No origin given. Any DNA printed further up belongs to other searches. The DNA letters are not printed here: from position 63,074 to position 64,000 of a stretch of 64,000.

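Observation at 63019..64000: Foreign-looking Gly/Ala/Thr-rich structural-type ORFs begin directly downstream of tRNA-Ser: likely edge of an integrated element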

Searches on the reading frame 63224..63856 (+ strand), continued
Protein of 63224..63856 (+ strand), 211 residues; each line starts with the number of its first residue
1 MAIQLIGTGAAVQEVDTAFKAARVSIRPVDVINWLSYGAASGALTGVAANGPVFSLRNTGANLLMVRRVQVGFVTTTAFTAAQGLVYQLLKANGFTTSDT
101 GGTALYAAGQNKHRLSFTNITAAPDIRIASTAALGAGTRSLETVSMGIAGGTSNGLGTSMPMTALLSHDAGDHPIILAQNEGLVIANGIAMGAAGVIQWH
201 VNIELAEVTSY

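Call 82: find_related_loci(query=L001:15378-16676:+, collection=viral_contigs, flank=10000)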
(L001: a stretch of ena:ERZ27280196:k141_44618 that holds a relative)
Query L001:15378-16676:+ (433 aa) in viral_contigs; peptide patterns used: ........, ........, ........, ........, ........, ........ (x = any residue, [..] = any of these).
558 stretches matched a pattern; 549 encode a relative of the query (tblastn E <= 1e-3); the best 80 are kept; 80 distinct loci.
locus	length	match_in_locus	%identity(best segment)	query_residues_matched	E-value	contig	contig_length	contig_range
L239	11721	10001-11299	92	1-433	0e+0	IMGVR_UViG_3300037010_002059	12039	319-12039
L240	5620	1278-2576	92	1-433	0e+0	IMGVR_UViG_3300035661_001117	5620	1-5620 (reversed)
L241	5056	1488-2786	92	1-433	0e+0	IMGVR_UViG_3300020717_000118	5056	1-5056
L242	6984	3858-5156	92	1-433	0e+0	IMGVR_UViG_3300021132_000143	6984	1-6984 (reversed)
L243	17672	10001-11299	92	1-433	0e+0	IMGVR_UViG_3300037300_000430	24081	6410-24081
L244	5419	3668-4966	91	1-433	0e+0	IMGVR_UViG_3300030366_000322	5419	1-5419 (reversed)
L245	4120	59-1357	89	1-433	0e+0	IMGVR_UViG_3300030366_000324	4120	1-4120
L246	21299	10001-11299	89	1-433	0e+0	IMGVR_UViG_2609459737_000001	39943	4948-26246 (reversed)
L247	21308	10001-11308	90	1-433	0e+0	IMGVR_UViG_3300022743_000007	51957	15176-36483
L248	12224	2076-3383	90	1-433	0e+0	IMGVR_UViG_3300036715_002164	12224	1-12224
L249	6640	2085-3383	89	1-433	0e+0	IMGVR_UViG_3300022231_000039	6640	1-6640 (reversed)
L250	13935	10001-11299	88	1-433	0e+0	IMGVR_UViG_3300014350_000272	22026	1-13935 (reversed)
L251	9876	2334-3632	88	1-433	0e+0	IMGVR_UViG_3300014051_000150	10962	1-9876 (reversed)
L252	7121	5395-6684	87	1-430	0e+0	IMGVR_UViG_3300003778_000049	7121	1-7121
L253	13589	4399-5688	87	1-430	0e+0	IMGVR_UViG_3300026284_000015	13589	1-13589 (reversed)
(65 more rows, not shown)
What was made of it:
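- The neighbours are ordinary members of a common temperate-phage lineage with 549 relatives (call 82).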

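Call 84: search_protein_families(library=padloc, proteins=[window:63224-63856:+, L005:9277-9696:+, L005:9710-9988:+, L001:10689-11489:+, L067:7810-8238:+, L067:9965-10642:+], max_evalue=0.1)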
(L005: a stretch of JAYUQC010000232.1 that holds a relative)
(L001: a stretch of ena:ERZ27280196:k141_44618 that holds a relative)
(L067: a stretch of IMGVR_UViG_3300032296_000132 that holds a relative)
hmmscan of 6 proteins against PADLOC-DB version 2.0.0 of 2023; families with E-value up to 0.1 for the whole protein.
window:63224-63856:+ (211 aa): 0 families

L005:9277-9696:+ (140 aa): 0 families

L005:9710-9988:+ (93 aa): 0 families

L001:10689-11489:+ (267 aa): 0 families

L067:7810-8238:+ (143 aa): 0 families

L067:9965-10642:+ (226 aa): 0 families
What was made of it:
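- On Anti-phage defence systems (PADLOC): No family at E <= 0.1 for ORF211, C10, C1, ORF267, C2 or a distant C0 member (call 84).
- PADLOC finds nothing (call 84).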

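Call 85: search_protein_families(library=ncbifam, proteins=[window:63224-63856:+, L005:9277-9696:+, L005:9710-9988:+, L001:10689-11489:+, L067:7810-8238:+, L067:9965-10642:+, L001:14324-15073:+, L001:12833-13840:-, L001:12563-12793:-], max_evalue=0.01)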
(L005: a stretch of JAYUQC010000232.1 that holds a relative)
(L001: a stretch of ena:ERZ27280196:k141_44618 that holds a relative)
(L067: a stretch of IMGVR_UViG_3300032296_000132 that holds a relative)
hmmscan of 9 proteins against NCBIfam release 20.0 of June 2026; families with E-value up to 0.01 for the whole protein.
window:63224-63856:+ (211 aa): 0 families

L005:9277-9696:+ (140 aa): 0 families

L005:9710-9988:+ (93 aa): 0 families

L001:10689-11489:+ (267 aa): 0 families

L067:7810-8238:+ (143 aa): 0 families

L067:9965-10642:+ (226 aa): 0 families

L001:14324-15073:+ (250 aa): 0 families

L001:12833-13840:- (335 aa): 0 families

L001:12563-12793:- (76 aa): 61 families (the best 25 are shown)
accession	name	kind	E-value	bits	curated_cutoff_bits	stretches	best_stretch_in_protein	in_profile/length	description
NF008318.0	PRK11107.1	equivalog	7.1e-17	60.7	890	1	1-63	716-777/920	two-component sensor histidine kinase BarA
NF038297.2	hybrid_HK_HrmK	equivalog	1.9e-14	53.2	725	1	1-63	539-600/607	hybrid histidine kinase/response regulator HrmK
NF008302.0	PRK11091.1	equivalog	4.6e-13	48.2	838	1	1-64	574-636/779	aerobic respiration two-component sensor histidine kinase ArcB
NF011874.0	PRK15347.1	equivalog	6.7e-12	44.3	852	1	1-73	739-810/921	two component system sensor kinase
NF008099.0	PRK10841.1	equivalog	1.5e-10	39.5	920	1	1-64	873-933/949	two-component system sensor histidine kinase RcsC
NF007135.0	PRK09581.1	equivalog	5.5e-09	35.3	474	1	1-64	51-113/457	PleD family two-component system response regulator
NF012023.0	PRK15479.1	equivalog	1.9e-08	34.1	337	1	2-63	50-108/224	transcriptional regulator TctD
NF045901.1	HisKinLetSLeg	equivalog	2.8e-08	32.2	1650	1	1-68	719-786/906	two-component system sensor histidine kinase LetS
NF041947.1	LuxQ_Vibrio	equivalog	1.6e-07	29.7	1200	1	1-64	771-832/843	quorum-sensing autoinducer 2 sensor kinase/phosphatase LuxQ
TIGR02154.1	PhoB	equivalog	1.7e-07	30.8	296.2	1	1-65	51-114/226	phosphate regulon transcriptional regulator PhoB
NF041945.1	LuxN_Vibrio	equivalog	1.9e-07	29.6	1550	1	1-63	769-827/839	quorum-sensing autoinducer 1 sensor kinase/phosphatase LuxN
NF051850.1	RespRegRprY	equivalog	2e-07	30.7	370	1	1-65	53-114/234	response regulator transcription factor RprY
NF040689.1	MtrAB_MtrA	equivalog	4.8e-07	29.3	300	1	1-65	47-107/219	MtrAB system response regulator MtrA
NF033120.0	vanR_FM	exception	8.3e-07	28.9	460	1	2-64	53-111/231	vancomycin resistance response regulator transcription factor, VanR-F/VanR-M family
NF008469.0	PRK11361.1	equivalog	8.5e-07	28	714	1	1-63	53-112/461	acetoacetate metabolism transcriptional regulator AtoC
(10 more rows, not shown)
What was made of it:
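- On Known phage tail-fibre, tail-fibre-assembly or decoration families (Pfam, PHROGs, NCBIfam): Zero in NCBIfam (call 85).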

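Call 89: search_protein_families(library=phrogs, proteins=[L081:7915-9270:+, L081:12341-15391:+, L034:5185-6960:+, L034:6960-9194:+, L094:2239-4002:+, L048:4388-6478:+, L048:9671-10762:+, L113:5019-8126:+, L113:8645-9994:+, L010:7991-9919:+], max_evalue=0.001)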
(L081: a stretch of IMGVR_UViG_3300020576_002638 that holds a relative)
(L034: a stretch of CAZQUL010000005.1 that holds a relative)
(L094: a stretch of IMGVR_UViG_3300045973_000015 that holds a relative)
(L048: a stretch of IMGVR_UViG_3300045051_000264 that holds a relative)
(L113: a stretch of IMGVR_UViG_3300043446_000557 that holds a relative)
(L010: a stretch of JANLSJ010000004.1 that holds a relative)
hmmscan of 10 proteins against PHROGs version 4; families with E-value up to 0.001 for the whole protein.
L081:7915-9270:+ (452 aa): 2 families
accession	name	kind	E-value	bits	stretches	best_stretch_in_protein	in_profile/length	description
phrog_578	-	connector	4.5e-70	237.5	1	2-446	5-471/486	head closure Hc3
phrog_19101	-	unknown function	4.8e-06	26.2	1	379-434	527-580/595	-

L081:12341-15391:+ (1017 aa): 1 family
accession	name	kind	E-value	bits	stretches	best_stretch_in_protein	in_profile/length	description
phrog_13634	-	unknown function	0.00023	21.2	1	74-186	187-301/403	-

L034:5185-6960:+ (592 aa): 0 families

L034:6960-9194:+ (745 aa): 0 families

L094:2239-4002:+ (588 aa): 2 families
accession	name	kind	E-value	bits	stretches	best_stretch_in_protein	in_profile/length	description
phrog_21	-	head and packaging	5.3e-96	323.7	1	7-534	7-563/1362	portal protein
phrog_537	-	head and packaging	2.1e-34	119.7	1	303-490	26-221/233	portal protein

L048:4388-6478:+ (697 aa): 2 families
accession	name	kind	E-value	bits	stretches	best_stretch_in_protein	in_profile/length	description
phrog_156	-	head and packaging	4.1e-115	386.7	1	19-643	10-663/681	portal protein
phrog_18470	-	head and packaging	1.2e-17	64.8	1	30-210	30-211/232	portal protein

L048:9671-10762:+ (364 aa): 2 families
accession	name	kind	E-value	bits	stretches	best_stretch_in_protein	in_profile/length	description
phrog_334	-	head and packaging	1.6e-68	232.5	1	7-361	9-380/381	major head protein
phrog_13784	-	unknown function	1.3e-09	39.4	1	40-122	57-139/177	-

L113:5019-8126:+ (1036 aa): 1 family
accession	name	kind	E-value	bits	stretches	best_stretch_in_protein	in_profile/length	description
phrog_4271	-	tail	4.3e-82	277.5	2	455-1029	758-1300/1309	tail protein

L113:8645-9994:+ (450 aa): 1 family
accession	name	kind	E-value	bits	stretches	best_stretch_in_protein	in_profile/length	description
phrog_12121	-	unknown function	3.3e-05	25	1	170-211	107-148/165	-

L010:7991-9919:+ (643 aa): 15 families
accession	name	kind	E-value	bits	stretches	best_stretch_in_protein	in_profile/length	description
phrog_5073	-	tail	1.4e-13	51.8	1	85-148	303-366/519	tail fiber protein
phrog_819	-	tail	1.2e-11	44.5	1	84-146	528-593/1024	tail protein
phrog_366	-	tail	4.9e-10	40.4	1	78-147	302-371/474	tail fiber protein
phrog_6320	-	tail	5.8e-10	39.6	1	84-146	91-153/745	tail fiber protein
phrog_17587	-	tail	3.2e-08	33.5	1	84-153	359-428/641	tail fiber protein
phrog_1806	-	tail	4.5e-07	30.5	1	84-146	135-210/276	collagen like minor tail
phrog_3890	-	tail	6.5e-07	27.1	1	92-146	1891-1945/3453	straight fibre tail protein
phrog_30509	-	tail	1.1e-06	29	1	84-146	56-118/254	collagen like minor tail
phrog_8745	-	tail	1.8e-06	26.5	1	85-146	1416-1477/1803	tail fiber protein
phrog_1658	-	unknown function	3.6e-05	24.6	1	65-149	19-110/239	-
phrog_10972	-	tail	3.8e-05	24.3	1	81-147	153-219/343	tail fiber protein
phrog_32123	-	unknown function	6.6e-05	22.4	1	85-149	248-315/532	-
phrog_38766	-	head and packaging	0.00011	21.9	1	85-153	112-180/478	virion structural protein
phrog_38806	-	unknown function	0.00016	22.2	1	87-143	72-128/285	-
phrog_26654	-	unknown function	0.00095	19.6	1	83-146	80-143/360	-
